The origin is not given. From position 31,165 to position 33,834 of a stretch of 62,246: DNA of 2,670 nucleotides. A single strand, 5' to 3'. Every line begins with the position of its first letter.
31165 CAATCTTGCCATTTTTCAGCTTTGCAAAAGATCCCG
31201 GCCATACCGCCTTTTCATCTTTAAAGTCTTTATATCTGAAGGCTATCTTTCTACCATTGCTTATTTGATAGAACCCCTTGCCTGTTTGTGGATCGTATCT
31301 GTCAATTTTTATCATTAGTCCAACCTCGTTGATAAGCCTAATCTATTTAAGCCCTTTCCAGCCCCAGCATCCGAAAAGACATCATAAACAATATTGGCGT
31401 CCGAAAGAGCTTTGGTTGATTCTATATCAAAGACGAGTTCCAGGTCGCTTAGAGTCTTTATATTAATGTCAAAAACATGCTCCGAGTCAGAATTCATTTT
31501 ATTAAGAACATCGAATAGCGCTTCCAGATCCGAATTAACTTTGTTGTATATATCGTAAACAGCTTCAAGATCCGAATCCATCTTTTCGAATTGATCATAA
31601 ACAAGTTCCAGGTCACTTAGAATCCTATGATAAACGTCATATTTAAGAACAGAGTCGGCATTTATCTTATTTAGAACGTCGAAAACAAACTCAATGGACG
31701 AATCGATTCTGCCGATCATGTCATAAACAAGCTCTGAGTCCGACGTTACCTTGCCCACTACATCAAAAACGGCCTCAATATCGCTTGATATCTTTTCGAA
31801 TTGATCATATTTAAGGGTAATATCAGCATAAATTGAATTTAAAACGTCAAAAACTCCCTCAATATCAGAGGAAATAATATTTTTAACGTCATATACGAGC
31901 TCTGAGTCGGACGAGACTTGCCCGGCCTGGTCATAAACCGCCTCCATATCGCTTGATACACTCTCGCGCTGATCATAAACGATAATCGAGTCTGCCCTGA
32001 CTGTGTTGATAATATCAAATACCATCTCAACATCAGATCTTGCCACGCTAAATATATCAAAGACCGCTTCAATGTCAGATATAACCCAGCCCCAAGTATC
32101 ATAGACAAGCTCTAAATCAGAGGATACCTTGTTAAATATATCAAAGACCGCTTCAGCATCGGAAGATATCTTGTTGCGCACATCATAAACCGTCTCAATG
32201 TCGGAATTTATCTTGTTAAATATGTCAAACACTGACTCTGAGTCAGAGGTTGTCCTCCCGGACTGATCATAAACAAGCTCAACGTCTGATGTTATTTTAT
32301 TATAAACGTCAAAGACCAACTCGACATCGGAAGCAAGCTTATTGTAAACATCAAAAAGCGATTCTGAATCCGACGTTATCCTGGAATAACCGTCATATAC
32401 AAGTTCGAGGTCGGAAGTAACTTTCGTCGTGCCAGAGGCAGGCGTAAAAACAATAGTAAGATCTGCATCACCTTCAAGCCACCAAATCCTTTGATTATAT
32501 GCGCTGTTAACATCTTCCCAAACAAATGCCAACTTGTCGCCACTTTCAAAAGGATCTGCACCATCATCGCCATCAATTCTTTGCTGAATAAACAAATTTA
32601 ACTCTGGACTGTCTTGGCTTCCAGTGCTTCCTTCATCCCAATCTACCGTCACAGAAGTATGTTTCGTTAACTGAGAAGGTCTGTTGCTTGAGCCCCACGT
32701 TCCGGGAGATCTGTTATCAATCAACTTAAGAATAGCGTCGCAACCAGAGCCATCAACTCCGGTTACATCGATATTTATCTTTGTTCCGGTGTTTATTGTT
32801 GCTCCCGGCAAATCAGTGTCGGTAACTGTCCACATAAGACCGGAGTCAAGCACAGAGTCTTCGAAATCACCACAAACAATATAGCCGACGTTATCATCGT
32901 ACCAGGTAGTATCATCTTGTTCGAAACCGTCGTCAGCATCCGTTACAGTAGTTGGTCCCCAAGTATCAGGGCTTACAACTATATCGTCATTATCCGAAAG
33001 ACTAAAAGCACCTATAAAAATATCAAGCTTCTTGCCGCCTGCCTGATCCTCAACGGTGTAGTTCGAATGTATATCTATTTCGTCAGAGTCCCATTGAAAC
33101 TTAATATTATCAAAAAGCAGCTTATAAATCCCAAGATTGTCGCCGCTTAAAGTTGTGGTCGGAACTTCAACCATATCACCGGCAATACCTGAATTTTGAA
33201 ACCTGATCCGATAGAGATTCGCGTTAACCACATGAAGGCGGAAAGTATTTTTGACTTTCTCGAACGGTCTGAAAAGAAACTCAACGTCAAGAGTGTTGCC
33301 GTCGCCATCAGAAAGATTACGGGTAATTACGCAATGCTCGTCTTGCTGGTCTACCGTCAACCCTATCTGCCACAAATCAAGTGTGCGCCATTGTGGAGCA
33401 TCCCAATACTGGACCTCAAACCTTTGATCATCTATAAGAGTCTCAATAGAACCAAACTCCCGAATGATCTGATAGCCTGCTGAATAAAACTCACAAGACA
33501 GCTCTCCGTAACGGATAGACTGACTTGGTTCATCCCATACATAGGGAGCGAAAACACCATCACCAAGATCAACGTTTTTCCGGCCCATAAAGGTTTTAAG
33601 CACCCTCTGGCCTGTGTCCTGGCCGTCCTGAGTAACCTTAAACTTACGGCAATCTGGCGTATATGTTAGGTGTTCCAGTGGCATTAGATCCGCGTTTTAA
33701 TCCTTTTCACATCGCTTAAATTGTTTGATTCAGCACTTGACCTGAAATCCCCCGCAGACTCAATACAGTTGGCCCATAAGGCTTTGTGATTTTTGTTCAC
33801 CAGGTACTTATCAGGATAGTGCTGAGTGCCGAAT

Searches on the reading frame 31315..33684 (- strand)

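Call 10: search_protein_families(library=phrogs, proteins=[window:31315-33684:-], max_evalue=0.001)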
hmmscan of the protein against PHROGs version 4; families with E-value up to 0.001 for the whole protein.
window:31315-33684:- (789 aa): 1 family
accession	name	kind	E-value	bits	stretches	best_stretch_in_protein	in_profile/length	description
phrog_12713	-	unknown function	0.00041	21.5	0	614-645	36-67/77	-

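Call 45: search_protein_families(library=pfam, proteins=[window:31315-33684:-], max_evalue=0.01)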
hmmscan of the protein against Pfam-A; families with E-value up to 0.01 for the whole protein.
window:31315-33684:- (789 aa): 3 families
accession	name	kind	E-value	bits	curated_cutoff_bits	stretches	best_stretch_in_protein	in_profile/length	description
PF07889.17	DUF1664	-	0.00076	19.9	34.6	0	420-499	44-120/124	Protein of unknown function (DUF1664)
PF05524.18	PEP-utilisers_N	-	0.00082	20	24.4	0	701-755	32-85/121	PEP-utilising enzyme, N-terminal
PF06419.17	COG6_N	-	0.0023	18.5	27.4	0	670-738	6-74/114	Conserved oligomeric complex COG6, N-terminal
